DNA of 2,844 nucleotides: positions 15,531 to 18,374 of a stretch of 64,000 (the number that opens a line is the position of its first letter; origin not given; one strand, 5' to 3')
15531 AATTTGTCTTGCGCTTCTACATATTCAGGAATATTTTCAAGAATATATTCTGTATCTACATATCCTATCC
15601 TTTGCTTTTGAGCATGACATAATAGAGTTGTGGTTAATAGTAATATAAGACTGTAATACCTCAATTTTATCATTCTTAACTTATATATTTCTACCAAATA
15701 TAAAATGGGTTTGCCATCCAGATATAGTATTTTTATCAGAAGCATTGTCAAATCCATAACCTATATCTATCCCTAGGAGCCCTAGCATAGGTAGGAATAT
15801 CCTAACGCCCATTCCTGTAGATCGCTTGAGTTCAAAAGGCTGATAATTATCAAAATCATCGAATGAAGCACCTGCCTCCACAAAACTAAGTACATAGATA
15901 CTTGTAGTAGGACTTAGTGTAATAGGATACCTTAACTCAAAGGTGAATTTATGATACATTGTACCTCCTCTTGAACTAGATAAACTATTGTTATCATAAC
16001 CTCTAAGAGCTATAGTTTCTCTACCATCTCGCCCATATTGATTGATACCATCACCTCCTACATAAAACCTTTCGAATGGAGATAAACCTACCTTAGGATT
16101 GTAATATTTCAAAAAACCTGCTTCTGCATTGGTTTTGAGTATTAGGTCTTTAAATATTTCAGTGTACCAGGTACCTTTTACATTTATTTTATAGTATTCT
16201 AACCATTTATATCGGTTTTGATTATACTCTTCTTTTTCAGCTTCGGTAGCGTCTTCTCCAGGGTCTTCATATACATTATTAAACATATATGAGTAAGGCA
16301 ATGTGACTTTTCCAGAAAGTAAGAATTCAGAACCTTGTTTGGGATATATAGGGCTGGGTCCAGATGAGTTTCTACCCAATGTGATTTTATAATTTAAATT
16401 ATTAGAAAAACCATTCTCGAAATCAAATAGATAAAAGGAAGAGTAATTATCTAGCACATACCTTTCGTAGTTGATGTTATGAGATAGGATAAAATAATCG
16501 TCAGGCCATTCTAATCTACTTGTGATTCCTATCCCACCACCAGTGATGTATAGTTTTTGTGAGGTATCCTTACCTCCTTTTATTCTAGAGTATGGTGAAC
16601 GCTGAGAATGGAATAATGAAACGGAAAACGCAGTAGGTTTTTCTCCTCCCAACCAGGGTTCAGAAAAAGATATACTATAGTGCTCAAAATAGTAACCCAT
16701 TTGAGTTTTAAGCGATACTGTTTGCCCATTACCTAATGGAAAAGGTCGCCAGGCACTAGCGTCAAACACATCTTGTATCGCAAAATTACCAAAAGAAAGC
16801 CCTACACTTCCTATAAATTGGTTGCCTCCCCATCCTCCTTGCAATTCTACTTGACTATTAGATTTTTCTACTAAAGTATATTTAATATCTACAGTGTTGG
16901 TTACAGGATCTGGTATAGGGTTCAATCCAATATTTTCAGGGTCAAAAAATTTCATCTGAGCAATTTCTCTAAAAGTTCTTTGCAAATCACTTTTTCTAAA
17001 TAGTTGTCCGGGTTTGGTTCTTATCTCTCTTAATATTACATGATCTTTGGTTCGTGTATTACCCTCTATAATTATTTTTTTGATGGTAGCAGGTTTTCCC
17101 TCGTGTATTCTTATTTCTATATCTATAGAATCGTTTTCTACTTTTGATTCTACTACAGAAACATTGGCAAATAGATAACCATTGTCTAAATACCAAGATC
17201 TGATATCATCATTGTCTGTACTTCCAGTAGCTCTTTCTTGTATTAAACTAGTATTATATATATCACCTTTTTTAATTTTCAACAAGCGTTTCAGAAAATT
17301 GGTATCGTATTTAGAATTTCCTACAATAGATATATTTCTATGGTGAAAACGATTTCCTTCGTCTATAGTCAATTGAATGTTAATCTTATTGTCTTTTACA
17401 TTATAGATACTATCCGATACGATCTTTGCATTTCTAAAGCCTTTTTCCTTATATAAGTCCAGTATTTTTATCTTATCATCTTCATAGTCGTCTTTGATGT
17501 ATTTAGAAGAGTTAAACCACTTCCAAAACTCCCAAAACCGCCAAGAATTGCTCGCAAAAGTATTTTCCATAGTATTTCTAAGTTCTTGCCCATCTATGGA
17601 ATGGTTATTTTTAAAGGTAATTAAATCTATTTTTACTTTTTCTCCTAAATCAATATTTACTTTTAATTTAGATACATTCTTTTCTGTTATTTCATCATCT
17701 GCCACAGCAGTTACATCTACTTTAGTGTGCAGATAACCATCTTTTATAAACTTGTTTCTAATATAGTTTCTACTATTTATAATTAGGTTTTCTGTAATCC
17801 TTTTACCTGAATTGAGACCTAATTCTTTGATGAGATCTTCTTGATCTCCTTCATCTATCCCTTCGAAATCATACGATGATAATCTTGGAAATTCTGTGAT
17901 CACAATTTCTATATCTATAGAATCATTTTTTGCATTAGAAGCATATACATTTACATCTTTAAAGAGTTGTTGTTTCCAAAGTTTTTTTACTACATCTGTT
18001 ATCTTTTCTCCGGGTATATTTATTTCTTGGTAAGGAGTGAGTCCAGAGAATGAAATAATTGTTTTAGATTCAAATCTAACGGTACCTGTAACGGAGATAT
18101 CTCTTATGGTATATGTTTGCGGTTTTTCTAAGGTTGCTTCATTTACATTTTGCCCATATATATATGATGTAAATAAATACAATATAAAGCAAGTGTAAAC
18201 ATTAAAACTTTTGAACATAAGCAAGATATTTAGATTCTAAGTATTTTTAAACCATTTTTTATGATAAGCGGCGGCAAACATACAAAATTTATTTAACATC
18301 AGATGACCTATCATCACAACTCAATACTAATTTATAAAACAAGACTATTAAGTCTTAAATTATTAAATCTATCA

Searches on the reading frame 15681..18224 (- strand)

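Call 30: search_protein_families(library=pfam, proteins=[window:15681-18224:-])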
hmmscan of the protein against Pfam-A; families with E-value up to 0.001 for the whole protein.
window:15681-18224:- (847 aa): 4 families
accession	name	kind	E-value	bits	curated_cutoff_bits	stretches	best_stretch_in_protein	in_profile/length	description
PF07244.20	POTRA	-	3e-43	146.9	21.3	4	296-376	4-79/79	Surface antigen variable number repeat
PF01103.29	Omp85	-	2.4e-24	86.9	24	1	497-838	3-318/325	Omp85 superfamily domain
PF08479.16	POTRA_2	-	3.2e-08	33.7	24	0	115-172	3-60/76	POTRA domain, ShlB-type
PF08478.15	POTRA_1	-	0.0002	22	23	0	380-424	2-46/69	POTRA domain, FtsQ-type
